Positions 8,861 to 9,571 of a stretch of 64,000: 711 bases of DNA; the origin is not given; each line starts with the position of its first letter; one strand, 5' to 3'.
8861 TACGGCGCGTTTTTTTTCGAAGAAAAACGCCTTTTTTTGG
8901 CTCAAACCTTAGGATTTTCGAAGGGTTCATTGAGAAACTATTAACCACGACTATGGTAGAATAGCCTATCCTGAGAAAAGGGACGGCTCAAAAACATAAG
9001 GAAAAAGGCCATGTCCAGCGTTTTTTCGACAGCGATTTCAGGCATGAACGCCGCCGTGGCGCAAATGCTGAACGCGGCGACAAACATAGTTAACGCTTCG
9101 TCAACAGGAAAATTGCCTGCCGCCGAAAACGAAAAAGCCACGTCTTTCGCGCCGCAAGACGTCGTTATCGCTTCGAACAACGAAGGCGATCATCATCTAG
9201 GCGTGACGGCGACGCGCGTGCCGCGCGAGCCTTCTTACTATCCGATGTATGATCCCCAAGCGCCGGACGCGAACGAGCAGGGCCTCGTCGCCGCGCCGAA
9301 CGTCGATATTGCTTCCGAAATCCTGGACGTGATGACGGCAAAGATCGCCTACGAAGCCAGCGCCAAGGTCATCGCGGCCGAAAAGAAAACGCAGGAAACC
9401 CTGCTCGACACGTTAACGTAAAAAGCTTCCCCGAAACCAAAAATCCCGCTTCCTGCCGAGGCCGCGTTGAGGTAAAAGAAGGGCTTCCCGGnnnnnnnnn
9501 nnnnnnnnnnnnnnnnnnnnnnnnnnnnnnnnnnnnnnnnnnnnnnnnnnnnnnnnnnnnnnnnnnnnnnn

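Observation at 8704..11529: AT-flanked 3-kb islet between gpsA and gatB carrying an orphan FlgC-like rod protein and a membrane-anchored SNase-like protein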

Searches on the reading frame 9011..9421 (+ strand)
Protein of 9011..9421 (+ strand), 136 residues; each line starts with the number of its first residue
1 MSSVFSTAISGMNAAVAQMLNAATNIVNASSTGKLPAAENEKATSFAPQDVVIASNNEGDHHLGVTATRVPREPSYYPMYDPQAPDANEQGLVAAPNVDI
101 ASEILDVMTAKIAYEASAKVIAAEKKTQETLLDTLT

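Call 3: search_protein_families(library=pfam, proteins=[window:9011-9421:+], max_evalue=1)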
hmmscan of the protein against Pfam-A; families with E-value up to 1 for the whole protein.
window:9011-9421:+ (136 aa): 1 family
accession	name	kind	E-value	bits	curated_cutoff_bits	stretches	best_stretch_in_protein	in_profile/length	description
PF06429.18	Flg_bbr_C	-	1.1e-07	31.7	23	1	90-133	2-45/46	Flagellar basal body rod FlgEFG protein C-terminal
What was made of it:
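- Checked: ORF 9011-9421(+) is 136 aa. It hits Pfam Flg_bbr_C at 31.7 bits (gathering 23) (call 3).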

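Call 4: search_protein_families(library=ncbifam, proteins=[window:9011-9421:+], max_evalue=1)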
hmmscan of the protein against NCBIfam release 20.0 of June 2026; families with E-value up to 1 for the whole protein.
window:9011-9421:+ (136 aa): 19 families
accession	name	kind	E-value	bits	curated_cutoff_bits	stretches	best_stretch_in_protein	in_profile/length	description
TIGR01395.1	FlgC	equivalog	2e-18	66.9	102.1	1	3-132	2-133/137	flagellar basal body rod protein FlgC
NF009275.1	PRK12632.1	equivalog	1.3e-09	38.5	170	1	3-135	6-128/130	flagellar basal body rod protein FlgC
NF005286.1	PRK06803.1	equivalog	1.6e-07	30.9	467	1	90-134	357-401/402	flagellar hook protein FlgE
NF004243.1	PRK05682.2-2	equivalog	1.3e-06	27.7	801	2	3-34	5-36/420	flagellar hook protein FlgE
NF004238.1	PRK05682.1-1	equivalog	4.4e-06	26.2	400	2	93-132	372-411/414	flagellar hook protein FlgE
TIGR03506.1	FlgEFG_subfam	subfamily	7e-05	22.7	70.25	1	4-33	2-31/351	flagellar hook-basal body complex protein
NF004242.0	PRK05682.2-1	equivalog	7.2e-05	21.7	365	2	93-133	379-419/422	flagellar hook protein FlgE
TIGR02488.1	flgG_G_neg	equivalog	0.00029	20.4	252.75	1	89-126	213-250/259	flagellar basal-body rod protein FlgG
NF009456.0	PRK12816.1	equivalog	0.0012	18.5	416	1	89-123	217-251/264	flagellar basal body rod protein FlgG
NF004241.1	PRK05682.1-5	equivalog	0.0017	17.5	469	1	94-124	404-434/446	flagellar hook protein FlgE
NF009332.0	PRK12690.1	equivalog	0.0042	16.4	288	1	89-135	190-236/239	flagellar hook-basal body complex protein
NF004240.1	PRK05682.1-4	equivalog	0.0078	15.6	472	0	5-33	3-31/443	flagellar hook protein FlgE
TIGR02124.1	hypE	equivalog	0.015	14.3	251.6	1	24-69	135-180/332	hydrogenase expression/formation protein HypE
NF009279.0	PRK12637.1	equivalog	0.024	13.3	663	1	94-131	432-469/473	flagellar hook protein FlgE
NF040922.1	flgE_Caulobact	equivalog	0.035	13.1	750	1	67-132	434-501/505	flagellar hook protein FlgE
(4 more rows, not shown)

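Call 8: find_homologous_proteins(query=window:9011-9421:+, max_evalue=0.001)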
Query window:9011-9421:+ (136 aa): 294 proteins with E <= 0.001 among 335 candidates; the best 120 are listed.
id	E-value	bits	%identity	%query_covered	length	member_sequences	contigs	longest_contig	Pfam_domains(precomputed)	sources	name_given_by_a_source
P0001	3.2e-78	278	100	100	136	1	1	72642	PF06429.19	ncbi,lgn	-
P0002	8.2e-56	205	71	100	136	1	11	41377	PF06429.19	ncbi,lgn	-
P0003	1.3e-50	189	66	100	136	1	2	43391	PF06429.19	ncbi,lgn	-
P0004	2.7e-50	188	68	100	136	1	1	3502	PF06429.19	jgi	-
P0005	8.8e-50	186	68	100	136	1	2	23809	-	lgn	-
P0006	2.4e-48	181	69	99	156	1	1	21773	PF06429.19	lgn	-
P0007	2.2e-47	178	63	100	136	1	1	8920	PF06429.19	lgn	-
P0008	1.3e-46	176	63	100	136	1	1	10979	PF06429.19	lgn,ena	-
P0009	2.7e-46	175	63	100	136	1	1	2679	PF06429.19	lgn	-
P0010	2.9e-46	175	64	99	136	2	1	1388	PF06429.19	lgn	-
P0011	4.3e-46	174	63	100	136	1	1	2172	PF06429.19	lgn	-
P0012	5.7e-46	174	65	99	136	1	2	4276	PF06429.19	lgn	-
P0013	5.8e-46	174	64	99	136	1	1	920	PF06429.19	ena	-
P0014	7.0e-46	173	63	99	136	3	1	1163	PF06429.19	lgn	-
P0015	2.9e-45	171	61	99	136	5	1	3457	-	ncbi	-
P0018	1.3e-44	169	62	100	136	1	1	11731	PF06429.19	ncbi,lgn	ncbi:MAG: flagellar basal body rod protein FlgC [Bdellovibrionales bacterium]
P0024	4.3e-43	164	61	99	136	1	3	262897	PF06429.19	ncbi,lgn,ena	-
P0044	8.4e-38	147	56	99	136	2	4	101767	PF06429.19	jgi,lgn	-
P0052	1.1e-31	128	49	100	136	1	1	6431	PF06429.19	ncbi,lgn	ncbi:MAG: flagellar basal body rod protein FlgC [Bdellovibrionales bacterium]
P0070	3.7e-20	90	42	99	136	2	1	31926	PF06429.19,PF00460.26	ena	-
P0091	1.2e-18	86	43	98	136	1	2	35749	PF06429.19,PF00460.26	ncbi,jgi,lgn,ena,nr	ncbi:MAG TPA: flagellar basal body rod C-terminal domain-containing protein [Bradyrhizobium sp.]|nr:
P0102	4.4e-18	84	44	99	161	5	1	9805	PF06429.19,PF00460.26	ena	-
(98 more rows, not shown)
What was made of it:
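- Some sources name homologues 'FlgC' (call 8).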

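Call 9: find_encoding_contigs(protein=P0001, flank=10000, max_places=3)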
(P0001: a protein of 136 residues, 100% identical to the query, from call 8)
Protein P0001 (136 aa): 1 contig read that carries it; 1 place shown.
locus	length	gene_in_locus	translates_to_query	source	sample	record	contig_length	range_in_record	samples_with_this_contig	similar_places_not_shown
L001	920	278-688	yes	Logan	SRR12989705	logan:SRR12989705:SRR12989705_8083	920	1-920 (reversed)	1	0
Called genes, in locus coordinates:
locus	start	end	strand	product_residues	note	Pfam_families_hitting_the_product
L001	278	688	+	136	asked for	PF06429:Flg_bbr_C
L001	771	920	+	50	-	?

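Call 10: find_encoding_contigs(protein=P0002, flank=8000, max_places=3)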
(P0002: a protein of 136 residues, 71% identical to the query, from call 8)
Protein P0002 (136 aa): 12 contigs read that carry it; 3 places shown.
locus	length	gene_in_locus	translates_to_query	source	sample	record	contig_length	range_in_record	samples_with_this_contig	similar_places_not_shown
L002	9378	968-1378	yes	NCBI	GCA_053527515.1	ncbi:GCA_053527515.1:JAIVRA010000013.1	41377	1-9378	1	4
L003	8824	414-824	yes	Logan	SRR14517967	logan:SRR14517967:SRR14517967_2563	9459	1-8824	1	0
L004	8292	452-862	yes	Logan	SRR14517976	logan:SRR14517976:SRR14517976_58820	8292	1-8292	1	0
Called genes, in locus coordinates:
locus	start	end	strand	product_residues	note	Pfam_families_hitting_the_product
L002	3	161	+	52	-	?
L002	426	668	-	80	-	-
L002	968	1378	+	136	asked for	PF06429:Flg_bbr_C (weak)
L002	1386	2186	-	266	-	PF00583:Acetyltransf_1, PF08445:FR47 (faint), PF13508:Acetyltransf_7, PF13673:Acetyltransf_10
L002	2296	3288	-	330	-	PF12556:CobS_N, PF07728:AAA_5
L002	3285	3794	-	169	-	PF00226:DnaJ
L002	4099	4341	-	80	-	-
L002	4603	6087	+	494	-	PF19577:DcaP (weak)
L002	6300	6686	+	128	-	PF00072:Response_reg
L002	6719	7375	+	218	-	PF04344:CheZ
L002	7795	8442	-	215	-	PF03448:MgtE_N (weak)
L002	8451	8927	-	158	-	PF20072:DUF6468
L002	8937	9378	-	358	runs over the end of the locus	PF02154:FliM, PF01052:FliMN_C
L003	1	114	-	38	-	?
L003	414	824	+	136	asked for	PF06429:Flg_bbr_C (weak)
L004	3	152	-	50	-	?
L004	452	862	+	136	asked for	PF06429:Flg_bbr_C (weak)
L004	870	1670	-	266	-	PF00583:Acetyltransf_1, PF08445:FR47 (faint), PF13508:Acetyltransf_7, PF13673:Acetyltransf_10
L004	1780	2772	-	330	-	PF12556:CobS_N, PF07728:AAA_5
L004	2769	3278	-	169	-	PF00226:DnaJ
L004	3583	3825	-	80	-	-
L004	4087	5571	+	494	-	PF19577:DcaP (weak)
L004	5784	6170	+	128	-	PF00072:Response_reg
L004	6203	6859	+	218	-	PF04344:CheZ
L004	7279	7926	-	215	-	PF03448:MgtE_N (weak)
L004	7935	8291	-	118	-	?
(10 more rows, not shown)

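Call 11: find_encoding_contigs(protein=P0024, flank=8000, max_places=3)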
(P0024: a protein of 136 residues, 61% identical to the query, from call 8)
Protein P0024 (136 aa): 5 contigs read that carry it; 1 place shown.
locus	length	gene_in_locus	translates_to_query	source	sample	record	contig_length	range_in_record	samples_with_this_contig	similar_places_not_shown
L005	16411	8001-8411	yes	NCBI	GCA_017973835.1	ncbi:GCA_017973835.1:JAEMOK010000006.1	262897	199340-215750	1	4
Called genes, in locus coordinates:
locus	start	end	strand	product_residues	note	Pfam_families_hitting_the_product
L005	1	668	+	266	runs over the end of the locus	PF02673:BacA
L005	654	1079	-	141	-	PF00293:NUDIX, PF14815:NUDIX_4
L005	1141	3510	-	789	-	PF02366:PMT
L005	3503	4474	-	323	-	PF01545:Cation_efflux, PF16916:ZT_dimer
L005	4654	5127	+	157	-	PF13441:Gly-zipper_YMGG (weak), PF05433:Rick_17kDa_Anti, PF16998:17kDa_Anti_2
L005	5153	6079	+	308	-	PF00226:DnaJ, PF01556:DnaJ_C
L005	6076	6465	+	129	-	PF02021:UPF0102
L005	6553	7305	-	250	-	-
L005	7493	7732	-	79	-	-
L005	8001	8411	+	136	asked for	PF06429:Flg_bbr_C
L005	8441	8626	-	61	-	-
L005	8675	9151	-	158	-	PF00359:PTS_EIIA_2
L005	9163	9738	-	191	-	PF02482:Ribosomal_S30AE, PF16321:Ribosom_S30AE_C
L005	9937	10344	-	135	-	PF01741:MscL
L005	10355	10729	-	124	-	PF14020:DUF4236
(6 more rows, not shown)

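Call 12: find_encoding_contigs(protein=P0091, flank=8000, max_places=2)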
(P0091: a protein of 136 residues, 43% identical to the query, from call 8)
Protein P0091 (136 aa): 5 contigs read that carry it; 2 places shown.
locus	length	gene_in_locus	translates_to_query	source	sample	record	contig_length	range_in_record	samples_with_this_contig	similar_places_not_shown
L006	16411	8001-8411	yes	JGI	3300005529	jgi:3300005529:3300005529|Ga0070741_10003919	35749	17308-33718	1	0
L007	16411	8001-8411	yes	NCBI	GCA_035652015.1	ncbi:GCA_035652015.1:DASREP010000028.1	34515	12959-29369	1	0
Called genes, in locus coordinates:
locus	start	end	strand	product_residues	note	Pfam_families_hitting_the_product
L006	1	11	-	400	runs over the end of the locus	PF00155:Aminotran_1_2, PF01041:DegT_DnrJ_EryC1 (weak)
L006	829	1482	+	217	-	PF02798:GST_N, PF13417:GST_N_3, PF13409:GST_N_2, PF00043:GST_C, PF14497:GST_C_3 (weak), PF13410:GST_C_2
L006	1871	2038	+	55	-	-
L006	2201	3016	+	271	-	PF13493:DUF4118 (weak), PF12860:PAS_7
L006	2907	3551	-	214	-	-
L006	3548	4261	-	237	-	-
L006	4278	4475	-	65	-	-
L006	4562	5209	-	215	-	-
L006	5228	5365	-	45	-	-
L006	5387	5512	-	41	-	-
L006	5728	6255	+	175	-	PF00583:Acetyltransf_1, PF13673:Acetyltransf_10 (weak), PF13508:Acetyltransf_7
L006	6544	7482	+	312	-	PF00248:Aldo_ket_red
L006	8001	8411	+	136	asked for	PF00460:Flg_bb_rod (weak), PF06429:Flg_bbr_C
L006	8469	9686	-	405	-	PF07394:DUF1501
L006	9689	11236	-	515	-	PF08811:DUF1800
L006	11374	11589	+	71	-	-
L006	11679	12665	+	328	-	PF03929:PepSY_TM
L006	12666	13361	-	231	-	PF02798:GST_N (weak), PF13417:GST_N_3, PF13409:GST_N_2, PF22041:GST_C_7, PF00043:GST_C (weak), PF13410:GST_C_2 (weak)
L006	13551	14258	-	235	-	PF02798:GST_N, PF13409:GST_N_2, PF13417:GST_N_3 (weak), PF00043:GST_C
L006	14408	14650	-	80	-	-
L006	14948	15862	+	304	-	PF00126:HTH_1, PF03466:LysR_substrate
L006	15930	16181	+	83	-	-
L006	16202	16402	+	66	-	-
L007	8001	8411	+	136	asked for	PF00460:Flg_bb_rod (weak), PF06429:Flg_bbr_C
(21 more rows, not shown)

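Call 13: find_encoding_contigs(protein=P0044, flank=8000, max_places=2)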
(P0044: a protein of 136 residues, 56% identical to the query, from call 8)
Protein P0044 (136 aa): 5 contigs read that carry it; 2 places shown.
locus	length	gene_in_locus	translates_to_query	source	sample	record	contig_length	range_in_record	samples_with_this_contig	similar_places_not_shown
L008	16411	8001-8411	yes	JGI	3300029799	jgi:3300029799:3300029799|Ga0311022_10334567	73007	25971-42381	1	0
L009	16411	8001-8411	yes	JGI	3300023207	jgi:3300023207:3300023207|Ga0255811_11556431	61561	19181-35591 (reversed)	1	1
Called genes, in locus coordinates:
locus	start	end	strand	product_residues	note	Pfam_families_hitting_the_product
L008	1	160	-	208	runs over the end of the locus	PF01330:RuvA_N, PF14520:HHH_5, PF07499:RuvA_C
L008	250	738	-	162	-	PF02075:RuvC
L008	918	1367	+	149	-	PF01957:NfeD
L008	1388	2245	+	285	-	PF01145:Band_7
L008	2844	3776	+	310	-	PF00696:AA_kinase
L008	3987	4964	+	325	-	PF01476:LysM, PF03734:YkuD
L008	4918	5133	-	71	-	-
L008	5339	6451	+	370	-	PF00814:TsaD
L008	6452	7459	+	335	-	PF01210:NAD_Gly3P_dh_N, PF02558:ApbA (weak), PF07479:NAD_Gly3P_dh_C, PF20618:GPD_NAD_C_bact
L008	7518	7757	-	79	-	-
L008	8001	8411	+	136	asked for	PF06429:Flg_bbr_C (weak)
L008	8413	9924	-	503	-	PF00342:PGI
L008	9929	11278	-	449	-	PF05193:Peptidase_M16_C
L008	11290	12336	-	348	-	PF14415:DUF4424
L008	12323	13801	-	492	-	PF00675:Peptidase_M16, PF05193:Peptidase_M16_C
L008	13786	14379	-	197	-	PF11233:DUF3035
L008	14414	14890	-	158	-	PF01252:Peptidase_A8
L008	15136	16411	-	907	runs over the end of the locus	PF00133:tRNA-synt_1, PF01406:tRNA-synt_1e (faint), PF09334:tRNA-synt_1g, PF13603:tRNA-synt_1_2 (weak), PF08264:Anticodon_1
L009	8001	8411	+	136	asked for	PF06429:Flg_bbr_C (weak)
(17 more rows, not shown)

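Call 14: find_encoding_contigs(protein=P0003, flank=8000, max_places=2)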
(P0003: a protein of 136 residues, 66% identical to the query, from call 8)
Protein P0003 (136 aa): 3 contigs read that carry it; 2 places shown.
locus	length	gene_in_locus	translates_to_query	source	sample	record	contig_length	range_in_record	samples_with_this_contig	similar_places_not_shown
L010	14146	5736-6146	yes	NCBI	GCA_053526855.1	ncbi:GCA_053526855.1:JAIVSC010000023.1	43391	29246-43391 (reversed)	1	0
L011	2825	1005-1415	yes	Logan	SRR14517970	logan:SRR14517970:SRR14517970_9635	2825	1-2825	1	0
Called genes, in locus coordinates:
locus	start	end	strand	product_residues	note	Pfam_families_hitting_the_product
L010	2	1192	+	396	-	?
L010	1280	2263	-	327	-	-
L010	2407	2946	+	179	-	PF00578:AhpC-TSA, PF08534:Redoxin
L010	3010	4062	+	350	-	PF00814:TsaD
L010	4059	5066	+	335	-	PF01210:NAD_Gly3P_dh_N, PF02558:ApbA (weak), PF07479:NAD_Gly3P_dh_C, PF20618:GPD_NAD_C_bact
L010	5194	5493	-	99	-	-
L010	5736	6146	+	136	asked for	PF06429:Flg_bbr_C (weak)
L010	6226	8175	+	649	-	PF00565:SNase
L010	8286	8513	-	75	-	-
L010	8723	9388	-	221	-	PF03448:MgtE_N (weak)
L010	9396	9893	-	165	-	PF20072:DUF6468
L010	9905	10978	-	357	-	PF02154:FliM, PF01052:FliMN_C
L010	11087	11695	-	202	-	PF03748:FliL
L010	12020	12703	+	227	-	PF00460:Flg_bb_rod (weak), PF22692:LlgE_F_G_D1, PF06429:Flg_bbr_C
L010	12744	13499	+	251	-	PF00460:Flg_bb_rod, PF22692:LlgE_F_G_D1, PF06429:Flg_bbr_C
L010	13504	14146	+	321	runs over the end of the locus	PF08666:SAF, PF13144:ChapFlgA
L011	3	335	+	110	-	?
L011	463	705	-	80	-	-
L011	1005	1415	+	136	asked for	PF06429:Flg_bbr_C (weak)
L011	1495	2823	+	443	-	?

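Call 56: search_solved_structures(query=window:9011-9421:+, max_evalue=1, show_alignments=2)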
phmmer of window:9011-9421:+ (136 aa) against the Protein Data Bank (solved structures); distinct sequences matched with E-value up to 1: 6.
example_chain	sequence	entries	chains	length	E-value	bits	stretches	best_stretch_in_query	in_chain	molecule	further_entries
7bin_V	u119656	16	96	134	1.4e-06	32.2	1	4-126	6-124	Flagellar basal-body rod protein FlgC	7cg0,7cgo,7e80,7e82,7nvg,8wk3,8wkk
8z5s_g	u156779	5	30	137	1.6e-06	31.9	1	3-126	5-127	Flagellar basal-body rod protein FlgC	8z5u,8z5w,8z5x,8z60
12du_W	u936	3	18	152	1.6e-05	28.7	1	68-127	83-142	Flagellar basal-body rod protein FlgC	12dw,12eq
6jzt_A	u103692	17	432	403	0.12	16.3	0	90-135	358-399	Flagellar hook protein FlgE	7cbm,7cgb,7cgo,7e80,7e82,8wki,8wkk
3a69_A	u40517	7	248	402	0.15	16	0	90-135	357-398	Flagellar hook protein flgE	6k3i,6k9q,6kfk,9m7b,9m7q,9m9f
8z5u_A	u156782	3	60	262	0.58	14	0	89-126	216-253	Flagellar basal-body rod protein FlgG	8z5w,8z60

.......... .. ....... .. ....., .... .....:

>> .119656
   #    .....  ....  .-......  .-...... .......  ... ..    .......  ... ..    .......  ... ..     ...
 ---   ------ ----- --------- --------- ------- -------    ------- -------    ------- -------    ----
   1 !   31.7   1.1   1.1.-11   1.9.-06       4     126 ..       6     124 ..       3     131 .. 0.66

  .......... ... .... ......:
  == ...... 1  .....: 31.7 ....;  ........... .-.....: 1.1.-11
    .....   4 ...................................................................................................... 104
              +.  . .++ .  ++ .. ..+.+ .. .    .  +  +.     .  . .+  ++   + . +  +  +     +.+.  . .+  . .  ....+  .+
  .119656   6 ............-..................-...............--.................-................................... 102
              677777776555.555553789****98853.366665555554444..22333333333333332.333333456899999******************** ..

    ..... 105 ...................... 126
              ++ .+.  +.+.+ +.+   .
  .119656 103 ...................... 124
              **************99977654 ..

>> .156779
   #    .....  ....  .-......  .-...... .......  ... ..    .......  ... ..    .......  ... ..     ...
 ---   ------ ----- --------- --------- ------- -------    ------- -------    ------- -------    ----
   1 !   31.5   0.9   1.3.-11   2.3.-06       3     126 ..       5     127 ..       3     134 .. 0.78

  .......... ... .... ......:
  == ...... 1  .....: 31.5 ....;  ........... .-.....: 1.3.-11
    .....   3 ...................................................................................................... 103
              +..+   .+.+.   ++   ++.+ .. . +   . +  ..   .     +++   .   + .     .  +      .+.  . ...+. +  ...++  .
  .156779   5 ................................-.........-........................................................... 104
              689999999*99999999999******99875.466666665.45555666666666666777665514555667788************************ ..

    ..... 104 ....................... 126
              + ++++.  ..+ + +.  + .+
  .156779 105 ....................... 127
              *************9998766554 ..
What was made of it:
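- On FlgC equivalog (TIGR01395): The N-helix does align to FlgC models (calls 4, 56).
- Closest known: FlgC, the proximal rod protein of the bacterial flagellum. Same: Flg_bbr_C domain above the Pfam threshold (calls 3, 4, 56).
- Checked: It also aligns with solved Salmonella FlgC 7bin_V, residues 4-126, E=1.4e-6 (call 56).
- The protein is colinear with Salmonella FlgC (call 56). The alignment to FlgC models and to solved FlgC is full-length and colinear (calls 4, 56).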
